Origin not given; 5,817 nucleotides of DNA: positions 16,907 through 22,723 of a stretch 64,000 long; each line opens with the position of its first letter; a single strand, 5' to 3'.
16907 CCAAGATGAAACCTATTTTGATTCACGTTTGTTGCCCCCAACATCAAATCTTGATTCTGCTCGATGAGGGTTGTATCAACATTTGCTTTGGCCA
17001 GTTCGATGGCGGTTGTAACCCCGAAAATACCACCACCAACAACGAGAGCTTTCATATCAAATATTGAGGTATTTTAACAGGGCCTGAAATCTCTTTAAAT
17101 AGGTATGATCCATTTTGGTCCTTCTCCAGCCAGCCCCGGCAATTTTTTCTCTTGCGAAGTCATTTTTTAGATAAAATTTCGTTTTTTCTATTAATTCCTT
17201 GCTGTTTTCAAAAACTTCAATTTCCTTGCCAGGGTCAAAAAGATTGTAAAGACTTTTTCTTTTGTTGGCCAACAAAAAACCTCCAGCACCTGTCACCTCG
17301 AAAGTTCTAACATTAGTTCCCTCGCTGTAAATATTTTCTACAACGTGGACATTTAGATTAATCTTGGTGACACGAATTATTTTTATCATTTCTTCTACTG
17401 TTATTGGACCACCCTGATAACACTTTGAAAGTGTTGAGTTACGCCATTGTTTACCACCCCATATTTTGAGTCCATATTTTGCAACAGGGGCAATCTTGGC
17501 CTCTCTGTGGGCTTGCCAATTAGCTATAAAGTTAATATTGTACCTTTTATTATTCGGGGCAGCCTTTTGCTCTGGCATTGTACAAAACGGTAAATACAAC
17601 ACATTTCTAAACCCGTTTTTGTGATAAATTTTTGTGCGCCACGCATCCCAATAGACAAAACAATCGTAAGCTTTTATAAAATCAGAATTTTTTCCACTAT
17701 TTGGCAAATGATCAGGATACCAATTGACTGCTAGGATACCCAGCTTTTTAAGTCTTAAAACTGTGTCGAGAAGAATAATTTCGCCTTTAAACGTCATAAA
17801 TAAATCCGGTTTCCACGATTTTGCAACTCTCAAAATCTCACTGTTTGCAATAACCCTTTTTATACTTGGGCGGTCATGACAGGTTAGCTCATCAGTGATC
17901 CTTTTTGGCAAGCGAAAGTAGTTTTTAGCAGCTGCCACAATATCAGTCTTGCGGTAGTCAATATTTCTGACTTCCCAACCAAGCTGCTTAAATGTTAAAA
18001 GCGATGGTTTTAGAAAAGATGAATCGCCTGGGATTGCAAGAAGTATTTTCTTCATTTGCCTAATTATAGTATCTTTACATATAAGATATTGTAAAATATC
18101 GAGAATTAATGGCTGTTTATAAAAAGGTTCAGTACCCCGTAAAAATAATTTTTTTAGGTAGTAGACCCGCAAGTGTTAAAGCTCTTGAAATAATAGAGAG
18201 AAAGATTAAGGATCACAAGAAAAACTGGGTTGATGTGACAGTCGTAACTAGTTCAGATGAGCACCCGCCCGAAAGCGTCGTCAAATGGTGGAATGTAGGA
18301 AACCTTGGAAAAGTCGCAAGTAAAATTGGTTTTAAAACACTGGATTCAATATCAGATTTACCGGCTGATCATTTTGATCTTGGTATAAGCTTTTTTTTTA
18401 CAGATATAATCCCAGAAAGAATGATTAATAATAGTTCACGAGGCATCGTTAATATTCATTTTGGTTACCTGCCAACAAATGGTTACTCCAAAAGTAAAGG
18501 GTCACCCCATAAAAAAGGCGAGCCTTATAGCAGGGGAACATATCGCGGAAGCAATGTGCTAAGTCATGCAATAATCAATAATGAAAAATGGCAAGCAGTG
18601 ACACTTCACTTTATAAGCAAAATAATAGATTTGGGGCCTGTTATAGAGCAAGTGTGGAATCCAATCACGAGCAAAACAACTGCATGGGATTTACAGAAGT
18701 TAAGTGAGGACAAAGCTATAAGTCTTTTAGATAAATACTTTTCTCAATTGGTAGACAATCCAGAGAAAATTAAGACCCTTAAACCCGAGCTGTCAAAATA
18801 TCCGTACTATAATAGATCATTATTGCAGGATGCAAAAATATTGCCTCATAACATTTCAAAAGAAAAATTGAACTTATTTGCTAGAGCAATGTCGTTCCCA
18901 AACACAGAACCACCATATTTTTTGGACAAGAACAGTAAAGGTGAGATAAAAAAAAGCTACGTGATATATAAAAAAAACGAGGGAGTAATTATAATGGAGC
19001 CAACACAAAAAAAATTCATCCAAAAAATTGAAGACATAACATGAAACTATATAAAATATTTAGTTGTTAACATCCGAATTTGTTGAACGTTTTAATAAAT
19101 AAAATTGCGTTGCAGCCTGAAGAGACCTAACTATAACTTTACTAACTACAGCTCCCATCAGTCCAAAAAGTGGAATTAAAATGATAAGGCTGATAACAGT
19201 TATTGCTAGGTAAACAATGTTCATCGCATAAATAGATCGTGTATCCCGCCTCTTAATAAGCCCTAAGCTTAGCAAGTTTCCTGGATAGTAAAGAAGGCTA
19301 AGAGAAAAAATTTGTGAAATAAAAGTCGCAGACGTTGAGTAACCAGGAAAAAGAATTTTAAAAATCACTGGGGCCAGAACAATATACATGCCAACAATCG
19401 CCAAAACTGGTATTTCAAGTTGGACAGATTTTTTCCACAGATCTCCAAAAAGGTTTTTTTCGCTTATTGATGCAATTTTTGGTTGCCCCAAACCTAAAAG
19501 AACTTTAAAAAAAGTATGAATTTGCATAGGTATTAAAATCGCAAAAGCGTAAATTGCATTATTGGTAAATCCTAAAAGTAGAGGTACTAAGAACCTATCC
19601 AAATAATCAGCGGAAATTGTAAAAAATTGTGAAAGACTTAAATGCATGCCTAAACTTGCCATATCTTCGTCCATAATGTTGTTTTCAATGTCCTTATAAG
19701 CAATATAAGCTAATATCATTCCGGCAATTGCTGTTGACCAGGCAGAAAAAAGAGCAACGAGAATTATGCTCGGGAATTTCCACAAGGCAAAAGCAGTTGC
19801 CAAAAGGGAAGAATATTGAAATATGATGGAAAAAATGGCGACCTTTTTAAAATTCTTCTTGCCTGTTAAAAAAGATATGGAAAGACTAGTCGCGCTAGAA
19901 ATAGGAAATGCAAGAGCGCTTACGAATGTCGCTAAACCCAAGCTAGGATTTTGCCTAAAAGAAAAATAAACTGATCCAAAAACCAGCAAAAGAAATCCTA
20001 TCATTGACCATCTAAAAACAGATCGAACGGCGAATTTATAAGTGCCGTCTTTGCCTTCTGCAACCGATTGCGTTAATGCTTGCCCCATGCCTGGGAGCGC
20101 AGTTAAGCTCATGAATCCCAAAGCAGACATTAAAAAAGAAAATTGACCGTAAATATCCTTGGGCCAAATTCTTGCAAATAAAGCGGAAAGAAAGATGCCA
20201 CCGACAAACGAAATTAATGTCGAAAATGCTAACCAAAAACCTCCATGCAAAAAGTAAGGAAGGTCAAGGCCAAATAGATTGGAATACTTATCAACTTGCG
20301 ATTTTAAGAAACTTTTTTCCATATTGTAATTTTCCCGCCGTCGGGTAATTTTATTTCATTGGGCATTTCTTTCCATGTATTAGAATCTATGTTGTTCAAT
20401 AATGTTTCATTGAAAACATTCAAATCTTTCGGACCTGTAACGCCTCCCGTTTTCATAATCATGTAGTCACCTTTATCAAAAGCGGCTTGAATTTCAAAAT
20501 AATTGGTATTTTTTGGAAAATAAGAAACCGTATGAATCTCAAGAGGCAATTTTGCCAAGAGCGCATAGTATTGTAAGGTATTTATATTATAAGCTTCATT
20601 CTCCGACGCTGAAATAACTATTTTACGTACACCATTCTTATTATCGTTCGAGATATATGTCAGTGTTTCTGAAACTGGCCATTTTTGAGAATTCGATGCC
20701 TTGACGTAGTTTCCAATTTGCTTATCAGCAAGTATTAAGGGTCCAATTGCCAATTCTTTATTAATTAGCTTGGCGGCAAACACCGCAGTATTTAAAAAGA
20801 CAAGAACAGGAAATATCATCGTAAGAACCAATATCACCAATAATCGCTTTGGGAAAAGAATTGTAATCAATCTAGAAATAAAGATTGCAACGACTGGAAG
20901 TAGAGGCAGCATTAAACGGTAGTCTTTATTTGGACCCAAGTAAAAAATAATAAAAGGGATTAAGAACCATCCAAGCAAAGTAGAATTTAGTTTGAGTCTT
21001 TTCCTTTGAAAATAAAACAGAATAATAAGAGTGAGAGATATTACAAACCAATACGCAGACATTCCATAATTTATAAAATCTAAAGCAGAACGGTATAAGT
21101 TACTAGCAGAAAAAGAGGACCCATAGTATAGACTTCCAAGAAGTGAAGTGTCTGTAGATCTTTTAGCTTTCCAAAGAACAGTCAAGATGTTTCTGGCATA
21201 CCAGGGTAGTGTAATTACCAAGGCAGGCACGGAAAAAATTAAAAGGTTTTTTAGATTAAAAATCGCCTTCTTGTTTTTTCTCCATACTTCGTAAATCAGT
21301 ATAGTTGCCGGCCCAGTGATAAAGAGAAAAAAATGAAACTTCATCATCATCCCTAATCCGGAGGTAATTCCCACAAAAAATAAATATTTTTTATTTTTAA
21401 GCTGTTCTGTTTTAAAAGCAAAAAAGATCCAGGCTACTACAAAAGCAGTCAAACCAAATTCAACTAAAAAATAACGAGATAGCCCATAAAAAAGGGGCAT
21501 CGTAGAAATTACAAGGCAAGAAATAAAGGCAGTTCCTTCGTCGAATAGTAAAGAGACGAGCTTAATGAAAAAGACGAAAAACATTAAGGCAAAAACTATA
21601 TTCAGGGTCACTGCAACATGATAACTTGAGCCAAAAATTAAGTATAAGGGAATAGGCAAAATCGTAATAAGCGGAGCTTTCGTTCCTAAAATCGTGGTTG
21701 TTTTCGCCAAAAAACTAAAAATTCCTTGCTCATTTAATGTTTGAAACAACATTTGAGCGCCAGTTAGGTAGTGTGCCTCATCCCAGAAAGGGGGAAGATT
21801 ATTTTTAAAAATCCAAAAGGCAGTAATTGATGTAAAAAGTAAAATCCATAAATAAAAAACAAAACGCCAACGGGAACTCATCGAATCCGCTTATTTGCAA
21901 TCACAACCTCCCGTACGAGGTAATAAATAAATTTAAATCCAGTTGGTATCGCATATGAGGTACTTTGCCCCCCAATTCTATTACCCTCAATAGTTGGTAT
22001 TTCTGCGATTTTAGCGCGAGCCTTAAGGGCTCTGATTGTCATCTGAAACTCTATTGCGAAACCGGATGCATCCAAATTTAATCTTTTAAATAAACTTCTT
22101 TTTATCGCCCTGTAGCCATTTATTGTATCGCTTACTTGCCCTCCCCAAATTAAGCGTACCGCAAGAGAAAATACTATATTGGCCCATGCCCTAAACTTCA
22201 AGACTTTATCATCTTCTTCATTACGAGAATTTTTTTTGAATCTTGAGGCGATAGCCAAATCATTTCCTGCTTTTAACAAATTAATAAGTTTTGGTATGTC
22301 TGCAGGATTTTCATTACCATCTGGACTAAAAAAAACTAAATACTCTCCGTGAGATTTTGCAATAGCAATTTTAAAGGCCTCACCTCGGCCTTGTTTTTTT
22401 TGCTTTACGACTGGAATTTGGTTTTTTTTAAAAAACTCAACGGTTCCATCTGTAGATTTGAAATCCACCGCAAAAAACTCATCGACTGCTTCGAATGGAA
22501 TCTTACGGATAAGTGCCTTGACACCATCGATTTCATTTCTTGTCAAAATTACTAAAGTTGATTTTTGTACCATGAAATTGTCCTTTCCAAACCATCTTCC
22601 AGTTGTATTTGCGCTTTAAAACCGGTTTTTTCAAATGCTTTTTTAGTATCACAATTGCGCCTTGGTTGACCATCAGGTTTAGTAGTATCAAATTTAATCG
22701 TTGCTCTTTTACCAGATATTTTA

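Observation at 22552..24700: DegT-family enzyme with His in place of the PLP lysine, next to an Fcl-like SDR: predicted 3,6-dideoxyhexose (colitose-type) branch feeding a lipid-carrier GT2 and a GT-C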

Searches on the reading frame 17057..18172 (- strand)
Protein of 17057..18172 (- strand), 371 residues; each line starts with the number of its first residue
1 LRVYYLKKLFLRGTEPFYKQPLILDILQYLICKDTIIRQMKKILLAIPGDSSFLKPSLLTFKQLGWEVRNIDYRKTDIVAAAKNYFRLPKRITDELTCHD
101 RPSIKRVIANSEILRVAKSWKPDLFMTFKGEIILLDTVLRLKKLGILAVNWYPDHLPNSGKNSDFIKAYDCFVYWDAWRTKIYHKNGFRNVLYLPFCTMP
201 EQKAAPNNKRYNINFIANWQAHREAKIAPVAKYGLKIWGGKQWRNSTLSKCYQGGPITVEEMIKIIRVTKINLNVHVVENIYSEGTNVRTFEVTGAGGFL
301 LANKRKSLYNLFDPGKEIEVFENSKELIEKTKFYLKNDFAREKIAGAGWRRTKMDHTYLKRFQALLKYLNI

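Call 16: search_protein_families(library=pfam, proteins=[window:17057-18172:-], max_evalue=0.00001)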
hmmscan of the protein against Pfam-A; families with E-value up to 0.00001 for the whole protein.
window:17057-18172:- (371 aa): 1 family
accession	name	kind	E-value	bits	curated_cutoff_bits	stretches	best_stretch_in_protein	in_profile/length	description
PF13524.12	Glyco_trans_1_2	-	8.2e-30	104.1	25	1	232-366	14-143/144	Glycosyl transferase-like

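Call 18: search_protein_families(library=ncbifam, proteins=[window:17057-18172:-], max_evalue=1e-10)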
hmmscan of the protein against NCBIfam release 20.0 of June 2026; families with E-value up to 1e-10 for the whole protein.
window:17057-18172:- (371 aa): 0 families

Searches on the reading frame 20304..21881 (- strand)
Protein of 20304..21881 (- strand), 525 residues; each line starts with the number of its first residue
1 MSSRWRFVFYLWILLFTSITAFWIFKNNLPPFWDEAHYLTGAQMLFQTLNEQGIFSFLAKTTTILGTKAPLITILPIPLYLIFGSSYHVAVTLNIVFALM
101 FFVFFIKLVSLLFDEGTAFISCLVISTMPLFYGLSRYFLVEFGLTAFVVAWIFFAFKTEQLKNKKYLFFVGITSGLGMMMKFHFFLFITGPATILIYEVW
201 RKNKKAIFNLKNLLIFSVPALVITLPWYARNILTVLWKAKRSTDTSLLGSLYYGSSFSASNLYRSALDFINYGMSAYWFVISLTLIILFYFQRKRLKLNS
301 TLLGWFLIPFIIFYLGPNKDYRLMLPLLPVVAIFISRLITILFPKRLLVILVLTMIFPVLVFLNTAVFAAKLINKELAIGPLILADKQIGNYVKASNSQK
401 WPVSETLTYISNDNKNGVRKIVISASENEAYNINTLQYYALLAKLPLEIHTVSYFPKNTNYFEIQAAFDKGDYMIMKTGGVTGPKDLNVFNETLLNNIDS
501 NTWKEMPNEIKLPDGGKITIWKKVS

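Call 8: search_protein_families(library=pfam, proteins=[window:20304-21881:-])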
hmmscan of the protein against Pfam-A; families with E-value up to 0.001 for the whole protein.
window:20304-21881:- (525 aa): 2 families
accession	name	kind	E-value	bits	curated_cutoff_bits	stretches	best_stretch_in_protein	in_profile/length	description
PF13231.12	PMT_2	-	2e-10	41.5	26.1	1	80-227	14-157/160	Dolichyl-phosphate-mannose-protein mannosyltransferase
PF02366.24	PMT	-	0.00055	20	22.7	1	13-228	3-231/245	Dolichyl-phosphate-mannose-protein mannosyltransferase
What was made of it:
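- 20304..21881 (-): GT-C fold glycosyltransferase, PMT_2/ArnT-like (525 aa). Predicted extracytoplasmic transferase that uses the polyprenyl-P-sugar. Pfam PMT_2 41.5 bits, above the 26.1 cutoff (call 8).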

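Call 9: search_protein_families(library=ncbifam, proteins=[window:20304-21881:-])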
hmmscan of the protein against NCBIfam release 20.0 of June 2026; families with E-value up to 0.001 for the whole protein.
window:20304-21881:- (525 aa): 0 families

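Call 42: search_solved_structures(query=window:20304-21881:-, max_evalue=1)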
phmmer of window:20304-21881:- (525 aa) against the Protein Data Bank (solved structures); distinct sequences matched with E-value up to 1: 0.
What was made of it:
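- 20304..21881 (-): No PDB sequence hit (call 42).
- On GT-C glycosyltransferases (PMT/ArnT type): No sequence-level predictor exists, and there is no PDB relative by sequence (call 42).
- Tried and rejected: No hit (call 42).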

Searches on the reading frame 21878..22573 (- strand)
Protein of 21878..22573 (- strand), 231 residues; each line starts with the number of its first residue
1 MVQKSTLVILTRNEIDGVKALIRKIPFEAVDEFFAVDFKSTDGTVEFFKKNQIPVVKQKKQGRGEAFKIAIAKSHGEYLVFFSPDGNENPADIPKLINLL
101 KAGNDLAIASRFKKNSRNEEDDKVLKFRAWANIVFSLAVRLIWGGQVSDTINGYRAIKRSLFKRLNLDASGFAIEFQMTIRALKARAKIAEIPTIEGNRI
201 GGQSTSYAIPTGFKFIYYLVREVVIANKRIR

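Call 8: search_protein_families(library=pfam, proteins=[window:21878-22573:-])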
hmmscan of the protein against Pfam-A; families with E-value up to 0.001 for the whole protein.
window:21878-22573:- (231 aa): 1 family
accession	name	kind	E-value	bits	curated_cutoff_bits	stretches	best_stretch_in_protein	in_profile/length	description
PF00535.33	Glycos_transf_2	-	8.3e-16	58.8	23.3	1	7-164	2-166/168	Glycosyl transferase family 2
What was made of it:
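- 21878..22573 (-): Short soluble GT2 (231 aa), DPM1/AglJ-like. Predicted polyprenyl-phosphate glycosyltransferase. Pfam Glycos_transf_2 58.8 bits (call 8).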

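Call 9: search_protein_families(library=ncbifam, proteins=[window:21878-22573:-])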
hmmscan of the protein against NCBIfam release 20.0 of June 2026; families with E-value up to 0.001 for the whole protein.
window:21878-22573:- (231 aa): 5 families
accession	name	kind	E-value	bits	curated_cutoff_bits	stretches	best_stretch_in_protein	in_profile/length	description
TIGR04182.1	glyco_TIGR04182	equivalog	1.6e-30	106.6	325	1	6-223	3-218/293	S-layer glycoprotein N-glycosyltransferase AglJ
NF041391.1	DPhHxTase_Halo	equivalog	3.2e-12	45.9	375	1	13-202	5-189/213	dolichyl-phosphate hexose transferase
NF058614.1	PPMAGASynPpgS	equivalog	1.2e-08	34.7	370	1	7-193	4-193/226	polyprenyl-phospho-N-acetylgalactosaminyl synthase PpgS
TIGR04283.1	glyco_like_mftF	equivalog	7.8e-08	32.2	182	1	7-146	3-139/221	TIGR04283 family arsenosugar biosynthesis glycosyltransferase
NF010496.0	PRK13915.1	equivalog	0.00032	19.9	262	0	6-100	34-142/307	glucosyl-3-phosphoglycerate synthase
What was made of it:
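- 21878..22573 (-): NCBIfam AglJ 106.6 bits, Dol-P-hexose transferase 45.9, PpgS 34.7, all below cutoff (call 9).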

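Call 41: search_solved_structures(query=window:21878-22573:-, max_evalue=0.001, show_alignments=1)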
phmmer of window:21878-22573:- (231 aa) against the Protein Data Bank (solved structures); distinct sequences matched with E-value up to 0.001: 1.
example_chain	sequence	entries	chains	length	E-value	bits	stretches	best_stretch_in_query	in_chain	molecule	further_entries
5mlz_A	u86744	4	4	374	5.3e-12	48.7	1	4-220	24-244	Dolichol monophosphate mannose synthase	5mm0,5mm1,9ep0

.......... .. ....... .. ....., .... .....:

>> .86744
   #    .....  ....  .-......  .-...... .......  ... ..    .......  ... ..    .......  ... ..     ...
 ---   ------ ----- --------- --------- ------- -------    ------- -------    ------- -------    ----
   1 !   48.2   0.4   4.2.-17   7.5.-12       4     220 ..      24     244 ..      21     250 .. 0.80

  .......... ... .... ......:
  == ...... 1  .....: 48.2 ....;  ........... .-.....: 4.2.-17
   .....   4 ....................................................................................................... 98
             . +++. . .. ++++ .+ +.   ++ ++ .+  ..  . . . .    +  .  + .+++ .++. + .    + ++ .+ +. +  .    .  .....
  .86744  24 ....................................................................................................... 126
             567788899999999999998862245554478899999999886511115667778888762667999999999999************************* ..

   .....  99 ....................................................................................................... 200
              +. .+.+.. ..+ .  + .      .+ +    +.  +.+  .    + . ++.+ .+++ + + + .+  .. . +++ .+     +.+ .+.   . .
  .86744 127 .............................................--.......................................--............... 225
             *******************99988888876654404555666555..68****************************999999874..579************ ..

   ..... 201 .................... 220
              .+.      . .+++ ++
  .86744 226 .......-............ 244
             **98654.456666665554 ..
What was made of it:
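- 21878..22573 (-): The only PDB sequence hit is P. furiosus Dol-P-Man synthase 5mlz, covering its catalytic domain 24-244 (call 41).
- On Polyprenyl-phosphate glycosyltransferases (DPM1/DPMS, AglJ, GtrB, ArnC): The sole PDB hit is DPMS 5mlz (call 41). SPD is aligned to the DAD of DPMS (call 41).
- The GT2's only solved relative is the GDP-mannose-using Dol-P-Man synthase (call 41). The GT2 has SPD where Dol-P-Man synthase has DAD (call 41). The GT2's only solved relative uses GDP-mannose (call 41).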
